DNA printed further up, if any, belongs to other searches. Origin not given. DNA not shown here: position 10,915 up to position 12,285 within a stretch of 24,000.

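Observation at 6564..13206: Mirror-image paralogous two-gene envelope cassette (lipoprotein + secreted Cys protein) flanking a mutase gene: candidate uncharacterised cell-surface system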

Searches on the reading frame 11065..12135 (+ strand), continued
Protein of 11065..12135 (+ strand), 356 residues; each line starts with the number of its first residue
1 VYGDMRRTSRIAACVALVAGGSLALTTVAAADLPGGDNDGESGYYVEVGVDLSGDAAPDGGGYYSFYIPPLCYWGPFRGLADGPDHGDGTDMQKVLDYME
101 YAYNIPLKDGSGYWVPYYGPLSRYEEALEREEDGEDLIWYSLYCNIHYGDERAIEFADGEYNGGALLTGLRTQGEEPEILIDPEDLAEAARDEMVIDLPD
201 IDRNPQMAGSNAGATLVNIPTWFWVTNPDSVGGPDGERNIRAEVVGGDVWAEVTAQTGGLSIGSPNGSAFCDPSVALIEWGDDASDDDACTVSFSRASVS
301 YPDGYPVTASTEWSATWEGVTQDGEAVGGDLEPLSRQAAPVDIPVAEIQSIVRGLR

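Call 86: get_annotated_region(hit=H1, flank=12000)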
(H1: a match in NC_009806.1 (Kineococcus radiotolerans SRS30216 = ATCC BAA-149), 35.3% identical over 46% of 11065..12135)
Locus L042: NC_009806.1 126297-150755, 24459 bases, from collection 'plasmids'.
description: Kineococcus radiotolerans SRS30216 = ATCC BAA-149 plasmid pKRAD01, complete sequence
organism: Kineococcus radiotolerans SRS30216 = ATCC BAA-149 (NCBI taxid 266940)
taxonomy: Bacteria; Actinomycetota; Actinomycetes; Kineosporiales; Kineosporiaceae; Kineococcus; Kineococcus radiotolerans; Kineococcus radiotolerans SRS30216 = ATCC BAA-149
host: -; source: -; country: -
typing (MOB-suite, as given by PLSDB): non-mobilizable
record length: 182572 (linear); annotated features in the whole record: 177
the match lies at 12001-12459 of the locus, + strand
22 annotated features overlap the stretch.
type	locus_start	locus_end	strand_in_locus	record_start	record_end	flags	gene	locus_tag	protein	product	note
CDS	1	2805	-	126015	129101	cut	-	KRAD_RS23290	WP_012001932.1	ATP-binding protein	-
CDS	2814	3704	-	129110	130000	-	-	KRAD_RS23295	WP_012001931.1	hypothetical protein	-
CDS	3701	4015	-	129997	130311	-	-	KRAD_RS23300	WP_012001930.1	hypothetical protein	-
CDS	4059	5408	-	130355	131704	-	-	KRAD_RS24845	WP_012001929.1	conjugal transfer protein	-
CDS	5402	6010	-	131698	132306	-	-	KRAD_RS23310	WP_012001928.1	hypothetical protein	-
CDS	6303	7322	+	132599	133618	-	-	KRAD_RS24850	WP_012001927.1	hypothetical protein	-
CDS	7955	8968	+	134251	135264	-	-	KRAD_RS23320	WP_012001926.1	ParA family protein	-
CDS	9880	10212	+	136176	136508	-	-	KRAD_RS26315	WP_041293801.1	hypothetical protein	-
CDS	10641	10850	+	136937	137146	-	-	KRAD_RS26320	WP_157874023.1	MarR family transcriptional regulator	-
CDS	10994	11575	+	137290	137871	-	-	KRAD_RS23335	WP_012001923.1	hypothetical protein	-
CDS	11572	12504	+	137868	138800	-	-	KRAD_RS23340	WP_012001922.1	hypothetical protein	-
CDS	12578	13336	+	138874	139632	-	-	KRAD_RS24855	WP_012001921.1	SAF domain-containing protein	-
CDS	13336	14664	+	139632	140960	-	-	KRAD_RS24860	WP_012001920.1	hypothetical protein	-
CDS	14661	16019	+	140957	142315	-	-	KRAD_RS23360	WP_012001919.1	ATPase, T2SS/T4P/T4SS family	-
CDS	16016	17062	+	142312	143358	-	-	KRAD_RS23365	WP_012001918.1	type II secretion system F family protein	-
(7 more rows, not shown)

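Call 87: get_annotated_region(hit=H14, flank=12000)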
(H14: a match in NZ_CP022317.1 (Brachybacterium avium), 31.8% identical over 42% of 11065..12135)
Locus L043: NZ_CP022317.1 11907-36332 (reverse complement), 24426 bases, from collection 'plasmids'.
description: Brachybacterium avium strain VR2415 plasmid unnamed1
organism: Brachybacterium avium (NCBI taxid 2017485)
taxonomy: Bacteria; Actinomycetota; Actinomycetes; Micrococcales; Dermabacteraceae; Brachybacterium; Brachybacterium avium
host: -; source: Vultur gryphus,mono isolate; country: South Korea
typing (MOB-suite, as given by PLSDB): non-mobilizable
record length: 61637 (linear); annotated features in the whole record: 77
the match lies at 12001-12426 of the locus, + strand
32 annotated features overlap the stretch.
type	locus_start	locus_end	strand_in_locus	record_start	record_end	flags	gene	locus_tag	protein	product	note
CDS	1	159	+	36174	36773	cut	-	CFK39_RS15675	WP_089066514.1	hypothetical protein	-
CDS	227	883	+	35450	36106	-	-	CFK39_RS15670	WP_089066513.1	ParA family protein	-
CDS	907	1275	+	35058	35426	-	-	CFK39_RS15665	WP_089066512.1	hypothetical protein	-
CDS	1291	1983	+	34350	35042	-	-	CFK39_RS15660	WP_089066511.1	SAF domain-containing protein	-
CDS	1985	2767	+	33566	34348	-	-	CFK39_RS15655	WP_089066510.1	hypothetical protein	-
CDS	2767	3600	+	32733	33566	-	-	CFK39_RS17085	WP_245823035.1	hypothetical protein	-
CDS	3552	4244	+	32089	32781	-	-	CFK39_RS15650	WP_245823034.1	ATPase, T2SS/T4P/T4SS family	-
CDS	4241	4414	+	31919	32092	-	-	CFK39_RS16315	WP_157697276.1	hypothetical protein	-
CDS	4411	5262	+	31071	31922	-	-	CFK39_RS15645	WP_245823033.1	type II secretion system F family protein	-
CDS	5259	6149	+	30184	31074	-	-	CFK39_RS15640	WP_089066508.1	type II secretion system F family protein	-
CDS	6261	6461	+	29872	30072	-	-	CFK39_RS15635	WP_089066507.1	hypothetical protein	-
CDS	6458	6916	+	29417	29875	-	-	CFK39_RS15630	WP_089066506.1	TadE family protein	-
CDS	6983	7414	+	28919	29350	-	-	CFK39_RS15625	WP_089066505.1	TadE/TadG family type IV pilus assembly protein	-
CDS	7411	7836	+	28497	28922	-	-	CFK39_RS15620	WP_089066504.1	pilus assembly protein TadG-related protein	-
CDS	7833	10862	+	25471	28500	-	-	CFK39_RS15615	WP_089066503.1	LysM peptidoglycan-binding domain-containing protein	-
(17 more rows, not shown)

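Call 93: search_dna_similar(query=L043:11803-12516:+, collection=plasmids, mode=protein, max_evalue=0.001, max_rows=40, rows=spread)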
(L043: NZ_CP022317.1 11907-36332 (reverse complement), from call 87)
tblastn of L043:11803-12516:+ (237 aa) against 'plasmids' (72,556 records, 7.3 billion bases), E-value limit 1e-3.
Records with a match: 226; places in all: 249; records where one place covers at least 80% of the query: 1.
Best place of each record, by identity: >=99% 1; 60-80% 1; <60% 224.
By first word of the organism name: Streptomyces 156; Rhodococcus 23; Curtobacterium 8; Micrococcus 6; Cutibacterium 6; Microbacterium 4; Kitasatospora 3; Brachybacterium 2; Pimelobacter 2; Glutamicibacter 2; and 11 more.
By predicted mobility (MOB-suite, as given by PLSDB): non-mobilizable 179; mobilizable 47.
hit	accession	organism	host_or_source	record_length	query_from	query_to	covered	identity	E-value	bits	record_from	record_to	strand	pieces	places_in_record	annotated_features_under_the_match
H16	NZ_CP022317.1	Brachybacterium avium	Vultur gryphus,mono isolate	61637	5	237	98%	100.0%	5e-106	342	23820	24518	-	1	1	ATP/GTP-binding protein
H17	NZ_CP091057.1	Ornithinimicrobium sp. INDO-MA30-4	Etmopterus lucifer,Cultured ...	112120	75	233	64%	49.7%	2e-11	113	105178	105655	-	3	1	hypothetical protein (x2)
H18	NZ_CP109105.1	Streptomyces sp. NBC_01775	-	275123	74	232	67%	44.7%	1e-11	71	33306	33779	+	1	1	ATP/GTP-binding protein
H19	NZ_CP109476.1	Streptomyces sp. NBC_01455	-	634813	74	214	59%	50.0%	4e-17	87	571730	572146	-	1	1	ATP/GTP-binding protein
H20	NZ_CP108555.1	Streptomyces sp. NBC_01207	-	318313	74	232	67%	42.9%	6e-15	81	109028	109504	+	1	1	hypothetical protein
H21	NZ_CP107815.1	Streptomyces longwoodensis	-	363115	75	232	67%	41.9%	6e-18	89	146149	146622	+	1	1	ATP-binding protein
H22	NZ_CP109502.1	Streptomyces sp. NBC_01426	-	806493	75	232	67%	41.3%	1e-16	86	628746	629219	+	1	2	ATP/GTP-binding protein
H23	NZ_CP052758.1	Cellulosimicrobium protaetiae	wax moth,wax moth larvae ...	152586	81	232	64%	42.9%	1e-14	80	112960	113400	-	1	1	PKD domain-containing protein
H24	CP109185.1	Streptomyces cellulosae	-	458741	78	233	66%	41.4%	2e-10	67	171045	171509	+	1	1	hypothetical protein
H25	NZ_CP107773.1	Streptomyces sp. NBC_00582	-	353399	78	233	66%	40.7%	4e-10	67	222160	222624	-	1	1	hypothetical protein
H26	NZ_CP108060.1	Streptomyces sp. NBC_00280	-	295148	78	233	66%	40.1%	1e-10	68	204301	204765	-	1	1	hypothetical protein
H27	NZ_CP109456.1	Streptomyces sp. NBC_01456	-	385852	78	233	66%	39.5%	4e-6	55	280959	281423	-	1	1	hypothetical protein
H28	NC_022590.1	Brevibacterium sp. Ap13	-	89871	74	235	68%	37.4%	3e-10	67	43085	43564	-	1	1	hypothetical protein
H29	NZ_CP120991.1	Streptomyces sp. Alt1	-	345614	75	232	67%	38.0%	2e-8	61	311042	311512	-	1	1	ATP/GTP-binding protein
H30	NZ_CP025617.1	Micrococcus luteus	whole organism,air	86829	84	232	63%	39.9%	2e-14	79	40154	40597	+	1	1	hypothetical protein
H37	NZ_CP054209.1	Rhodococcus qingshengii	cell culture,carbendazim contaminated ...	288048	78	235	67%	35.1%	3e-7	58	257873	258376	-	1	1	hypothetical protein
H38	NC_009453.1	Arthrobacter sp. Rue61a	-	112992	74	232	67%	34.8%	1e-11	71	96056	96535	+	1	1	hypothetical protein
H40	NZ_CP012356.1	Cutibacterium acnes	Homo sapiens,Single colony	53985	75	234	68%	34.1%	1e-8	62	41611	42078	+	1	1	hypothetical protein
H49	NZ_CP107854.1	Nonomuraea sp. NBC_00507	-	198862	74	232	67%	31.3%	4e-9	64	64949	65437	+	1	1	hypothetical protein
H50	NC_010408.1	Clavibacter sepedonicus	-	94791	107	235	54%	37.8%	9e-6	54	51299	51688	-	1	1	hypothetical protein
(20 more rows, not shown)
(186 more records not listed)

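Call 94: get_annotated_region(hit=H40, flank=13000)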
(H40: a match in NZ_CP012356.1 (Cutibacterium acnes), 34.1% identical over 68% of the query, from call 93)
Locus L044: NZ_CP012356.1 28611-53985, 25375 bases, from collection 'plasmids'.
description: Cutibacterium acnes strain PA_15_1_R1 plasmid unnamed, complete sequence
organism: Cutibacterium acnes (NCBI taxid 1747)
taxonomy: Bacteria; Actinomycetota; Actinomycetes; Propionibacteriales; Propionibacteriaceae; Cutibacterium; Cutibacterium acnes
host: -; source: Homo sapiens,Single colony; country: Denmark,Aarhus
typing (MOB-suite, as given by PLSDB): non-mobilizable; replicon rep_cluster_1710
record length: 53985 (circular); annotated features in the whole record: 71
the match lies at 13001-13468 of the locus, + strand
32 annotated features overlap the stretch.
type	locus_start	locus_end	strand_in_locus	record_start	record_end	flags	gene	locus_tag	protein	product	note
CDS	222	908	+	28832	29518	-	-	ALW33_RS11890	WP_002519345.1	hypothetical protein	-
CDS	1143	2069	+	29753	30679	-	-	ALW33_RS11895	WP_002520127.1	ParA family protein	-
CDS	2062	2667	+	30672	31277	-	-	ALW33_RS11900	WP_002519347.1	hypothetical protein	-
CDS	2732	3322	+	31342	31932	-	-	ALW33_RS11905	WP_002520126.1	SAF domain-containing protein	-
CDS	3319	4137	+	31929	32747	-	-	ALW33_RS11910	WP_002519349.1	hypothetical protein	-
CDS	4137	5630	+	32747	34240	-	-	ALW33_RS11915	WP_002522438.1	CpaF/VirB11 family protein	-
CDS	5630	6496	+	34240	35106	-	-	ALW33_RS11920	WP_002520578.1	type II secretion system F family protein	-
CDS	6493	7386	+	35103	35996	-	-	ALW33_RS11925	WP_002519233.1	hypothetical protein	-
CDS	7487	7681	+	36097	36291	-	-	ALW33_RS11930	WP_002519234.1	hypothetical protein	-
CDS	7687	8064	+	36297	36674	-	-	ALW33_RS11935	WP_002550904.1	TadE family protein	-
CDS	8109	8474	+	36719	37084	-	-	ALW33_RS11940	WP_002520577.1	hypothetical protein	-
CDS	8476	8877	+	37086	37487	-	-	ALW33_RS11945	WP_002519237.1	pilus assembly protein TadG-related protein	-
CDS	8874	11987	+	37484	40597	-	-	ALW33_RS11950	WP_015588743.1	LysM peptidoglycan-binding domain-containing protein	-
CDS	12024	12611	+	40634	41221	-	-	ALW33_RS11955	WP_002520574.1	hypothetical protein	-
CDS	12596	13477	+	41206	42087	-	-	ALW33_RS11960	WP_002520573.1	hypothetical protein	-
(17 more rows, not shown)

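Call 95: get_annotated_region(hit=H37, flank=13000)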
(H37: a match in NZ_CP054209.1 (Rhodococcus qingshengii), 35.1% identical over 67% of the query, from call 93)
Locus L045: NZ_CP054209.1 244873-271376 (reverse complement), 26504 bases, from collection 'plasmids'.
description: Rhodococcus qingshengii strain CX-1 plasmid unnamed2, complete sequence
organism: Rhodococcus qingshengii (NCBI taxid 334542)
taxonomy: Bacteria; Actinomycetota; Actinomycetes; Mycobacteriales; Nocardiaceae; Rhodococcus; Rhodococcus qingshengii
host: -; source: cell culture,carbendazim contaminated soil; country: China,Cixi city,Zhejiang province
typing (MOB-suite, as given by PLSDB): mobilizable; relaxase MOBP
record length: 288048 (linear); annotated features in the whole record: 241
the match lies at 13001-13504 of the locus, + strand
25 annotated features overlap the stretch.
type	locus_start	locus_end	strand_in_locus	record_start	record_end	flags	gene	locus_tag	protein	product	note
CDS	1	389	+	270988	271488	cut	-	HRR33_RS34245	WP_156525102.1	hypothetical protein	-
CDS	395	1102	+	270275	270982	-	-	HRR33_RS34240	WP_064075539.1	SAF domain-containing protein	-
CDS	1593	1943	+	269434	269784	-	-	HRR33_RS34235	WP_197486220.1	hypothetical protein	-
CDS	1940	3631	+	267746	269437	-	-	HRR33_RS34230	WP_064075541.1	CpaF/VirB11 family protein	-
CDS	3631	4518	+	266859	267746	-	-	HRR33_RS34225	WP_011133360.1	type II secretion system F family protein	-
CDS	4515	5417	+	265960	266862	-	-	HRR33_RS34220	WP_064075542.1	type II secretion system F family protein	-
CDS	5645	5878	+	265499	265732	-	-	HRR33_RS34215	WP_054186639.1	hypothetical protein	-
CDS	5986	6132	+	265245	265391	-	-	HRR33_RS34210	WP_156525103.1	hypothetical protein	-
CDS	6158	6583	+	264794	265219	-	-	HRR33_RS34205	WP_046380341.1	TadE family protein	-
CDS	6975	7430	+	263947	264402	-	-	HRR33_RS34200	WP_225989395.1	TadE family protein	-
CDS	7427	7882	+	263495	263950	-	-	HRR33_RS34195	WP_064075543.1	pilus assembly protein TadG-related protein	-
CDS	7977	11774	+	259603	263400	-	-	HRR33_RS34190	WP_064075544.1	LysM peptidoglycan-binding domain-containing protein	-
CDS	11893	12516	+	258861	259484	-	-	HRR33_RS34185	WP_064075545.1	hypothetical protein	-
CDS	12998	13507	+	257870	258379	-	-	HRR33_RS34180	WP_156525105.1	hypothetical protein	-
CDS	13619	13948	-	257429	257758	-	-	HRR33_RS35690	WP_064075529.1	DUF559 domain-containing protein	-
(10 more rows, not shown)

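Call 100: get_annotated_region(hit=H38, flank=11000)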
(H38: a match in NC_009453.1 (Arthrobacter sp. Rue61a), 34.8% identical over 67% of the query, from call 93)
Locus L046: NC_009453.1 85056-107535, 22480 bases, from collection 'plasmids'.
description: Arthrobacter sp. Rue61a plasmid pAL1, complete sequence
organism: Arthrobacter sp. Rue61a (NCBI taxid 1118963)
taxonomy: Bacteria; Actinomycetota; Actinomycetes; Micrococcales; Micrococcaceae; Arthrobacter; Arthrobacter sp. Rue61a
host: -; source: -; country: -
typing (MOB-suite, as given by PLSDB): non-mobilizable; replicon rep_cluster_1251
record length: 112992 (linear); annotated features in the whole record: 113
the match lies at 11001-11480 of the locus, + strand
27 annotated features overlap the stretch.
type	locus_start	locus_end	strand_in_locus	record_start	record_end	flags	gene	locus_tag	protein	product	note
CDS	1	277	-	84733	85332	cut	-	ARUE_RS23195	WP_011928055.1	DUF1788 domain-containing protein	-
CDS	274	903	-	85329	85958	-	-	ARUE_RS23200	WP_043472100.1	DUF1819 family protein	-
CDS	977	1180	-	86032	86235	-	-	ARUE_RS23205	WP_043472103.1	helix-turn-helix domain-containing protein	-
CDS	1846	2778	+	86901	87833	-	-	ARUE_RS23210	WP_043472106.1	ParA family protein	-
CDS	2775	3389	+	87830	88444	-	-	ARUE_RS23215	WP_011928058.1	hypothetical protein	-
CDS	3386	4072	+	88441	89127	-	-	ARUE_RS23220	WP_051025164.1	SAF domain-containing protein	-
CDS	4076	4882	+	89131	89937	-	-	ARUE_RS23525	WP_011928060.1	hypothetical protein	-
CDS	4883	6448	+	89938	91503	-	-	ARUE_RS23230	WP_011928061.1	ATPase, T2SS/T4P/T4SS family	-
CDS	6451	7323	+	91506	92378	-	-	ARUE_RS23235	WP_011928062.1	type II secretion system F family protein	-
CDS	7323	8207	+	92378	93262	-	-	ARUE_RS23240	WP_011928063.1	hypothetical protein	-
CDS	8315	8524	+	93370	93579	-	-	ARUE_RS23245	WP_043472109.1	hypothetical protein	-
CDS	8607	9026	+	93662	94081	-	-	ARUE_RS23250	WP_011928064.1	TadE family protein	-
CDS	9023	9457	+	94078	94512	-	-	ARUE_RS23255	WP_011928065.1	TadE family protein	-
CDS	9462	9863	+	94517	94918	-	-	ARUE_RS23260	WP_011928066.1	Tad domain-containing protein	-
CDS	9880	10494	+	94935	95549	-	-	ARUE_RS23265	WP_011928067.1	hypothetical protein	-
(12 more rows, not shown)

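Call 101: get_annotated_region(hit=H50, flank=11000)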
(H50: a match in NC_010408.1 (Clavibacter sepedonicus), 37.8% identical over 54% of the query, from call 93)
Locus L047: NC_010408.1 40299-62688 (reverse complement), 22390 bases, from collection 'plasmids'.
description: Clavibacter sepedonicus plasmid pCSL1, complete sequence
organism: Clavibacter sepedonicus (NCBI taxid 31964)
taxonomy: Bacteria; Actinomycetota; Actinomycetes; Micrococcales; Microbacteriaceae; Clavibacter; Clavibacter sepedonicus
host: -; source: -; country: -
typing (MOB-suite, as given by PLSDB): non-mobilizable
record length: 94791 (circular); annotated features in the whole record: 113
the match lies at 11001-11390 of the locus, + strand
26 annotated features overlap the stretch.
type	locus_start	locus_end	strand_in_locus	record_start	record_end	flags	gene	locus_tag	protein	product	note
CDS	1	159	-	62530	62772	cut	-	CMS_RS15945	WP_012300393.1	hypothetical protein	-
CDS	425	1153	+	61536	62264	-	-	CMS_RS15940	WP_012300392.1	hypothetical protein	-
CDS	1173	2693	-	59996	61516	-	-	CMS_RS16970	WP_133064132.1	hypothetical protein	-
CDS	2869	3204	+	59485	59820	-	-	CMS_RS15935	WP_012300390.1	winged helix-turn-helix domain-containing protein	-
CDS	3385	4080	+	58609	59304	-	-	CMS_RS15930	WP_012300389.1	SAF domain-containing protein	-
CDS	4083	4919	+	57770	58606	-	-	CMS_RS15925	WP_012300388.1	hypothetical protein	-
CDS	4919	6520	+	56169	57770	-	-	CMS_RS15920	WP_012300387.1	ATPase, T2SS/T4P/T4SS family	-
CDS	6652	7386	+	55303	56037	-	-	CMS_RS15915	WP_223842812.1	type II secretion system F family protein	-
CDS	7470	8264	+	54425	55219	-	-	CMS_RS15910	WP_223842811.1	hypothetical protein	-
CDS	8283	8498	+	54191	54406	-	-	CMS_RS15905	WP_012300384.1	hypothetical protein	-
CDS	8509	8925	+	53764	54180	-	-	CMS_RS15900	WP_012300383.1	hypothetical protein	-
CDS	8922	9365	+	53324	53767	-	-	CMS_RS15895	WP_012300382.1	hypothetical protein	-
CDS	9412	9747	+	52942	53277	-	-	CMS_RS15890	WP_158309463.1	hypothetical protein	-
CDS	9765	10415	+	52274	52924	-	-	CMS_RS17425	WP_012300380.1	hypothetical protein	-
CDS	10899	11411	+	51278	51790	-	-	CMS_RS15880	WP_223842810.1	hypothetical protein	-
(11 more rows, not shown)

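Call 102: get_annotated_region(hit=H49, flank=11000)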
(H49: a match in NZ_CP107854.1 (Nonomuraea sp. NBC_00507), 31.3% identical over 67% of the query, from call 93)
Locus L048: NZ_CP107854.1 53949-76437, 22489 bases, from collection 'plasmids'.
description: Nonomuraea sp. NBC_00507 plasmid unnamed1, complete sequence
organism: Nonomuraea sp. NBC_00507 (NCBI taxid 2976002)
taxonomy: Bacteria; Actinomycetota; Actinomycetes; Streptosporangiales; Streptosporangiaceae; Nonomuraea; Nonomuraea sp. NBC 00507
host: -; source: -; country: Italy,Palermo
typing (MOB-suite, as given by PLSDB): non-mobilizable
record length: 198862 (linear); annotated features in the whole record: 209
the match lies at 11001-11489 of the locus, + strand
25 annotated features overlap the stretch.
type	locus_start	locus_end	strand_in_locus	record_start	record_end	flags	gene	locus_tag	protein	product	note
CDS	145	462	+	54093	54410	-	-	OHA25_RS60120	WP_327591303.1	hypothetical protein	-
CDS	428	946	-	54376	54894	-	-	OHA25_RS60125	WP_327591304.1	hypothetical protein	-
CDS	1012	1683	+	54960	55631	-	-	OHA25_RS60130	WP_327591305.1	hypothetical protein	-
CDS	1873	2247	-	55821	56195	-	-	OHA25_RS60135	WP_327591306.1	hypothetical protein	-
CDS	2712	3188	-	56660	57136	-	-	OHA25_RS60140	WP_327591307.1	hypothetical protein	-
CDS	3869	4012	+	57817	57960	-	-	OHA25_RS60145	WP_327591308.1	hypothetical protein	-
CDS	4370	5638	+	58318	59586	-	-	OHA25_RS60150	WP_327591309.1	helix-turn-helix domain-containing protein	-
CDS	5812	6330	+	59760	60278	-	-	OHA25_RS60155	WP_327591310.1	hypothetical protein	-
CDS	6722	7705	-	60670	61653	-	-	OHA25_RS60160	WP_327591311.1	hypothetical protein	-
CDS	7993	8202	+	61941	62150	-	-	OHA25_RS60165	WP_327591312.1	hypothetical protein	-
CDS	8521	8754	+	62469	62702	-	-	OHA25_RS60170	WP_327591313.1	hypothetical protein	-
CDS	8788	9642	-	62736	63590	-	-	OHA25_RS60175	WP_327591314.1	hypothetical protein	-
CDS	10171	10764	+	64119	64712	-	-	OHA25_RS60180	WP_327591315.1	hypothetical protein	-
CDS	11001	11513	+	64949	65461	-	-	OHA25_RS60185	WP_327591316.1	hypothetical protein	-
CDS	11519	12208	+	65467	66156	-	-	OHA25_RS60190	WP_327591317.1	SAF domain-containing protein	-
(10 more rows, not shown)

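Call 116: search_solved_structures(query=A7, max_evalue=1)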
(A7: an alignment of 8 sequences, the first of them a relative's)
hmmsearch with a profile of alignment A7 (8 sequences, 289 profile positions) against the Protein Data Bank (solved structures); distinct sequences matched with E-value up to 1: 4.
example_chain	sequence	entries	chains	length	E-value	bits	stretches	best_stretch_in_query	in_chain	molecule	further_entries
4u9h_S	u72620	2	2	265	0.0048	19.8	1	58-187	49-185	Periplasmic [NiFe] hydrogenase small subunit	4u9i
8w6x_S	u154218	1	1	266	0.0048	19.7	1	58-187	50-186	Periplasmic [NiFe] hydrogenase small subunit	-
1h2r_S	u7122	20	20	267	0.0049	19.7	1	58-187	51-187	PROTEIN (PERIPLASMIC [NIFE] HYDROGENASE SMALL SUBUNIT) | Periplasmic [NiFe] hydrogenase small subunit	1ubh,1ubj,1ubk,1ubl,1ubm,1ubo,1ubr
1h2a_S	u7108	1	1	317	0.0072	19.2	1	58-187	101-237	HYDROGENASE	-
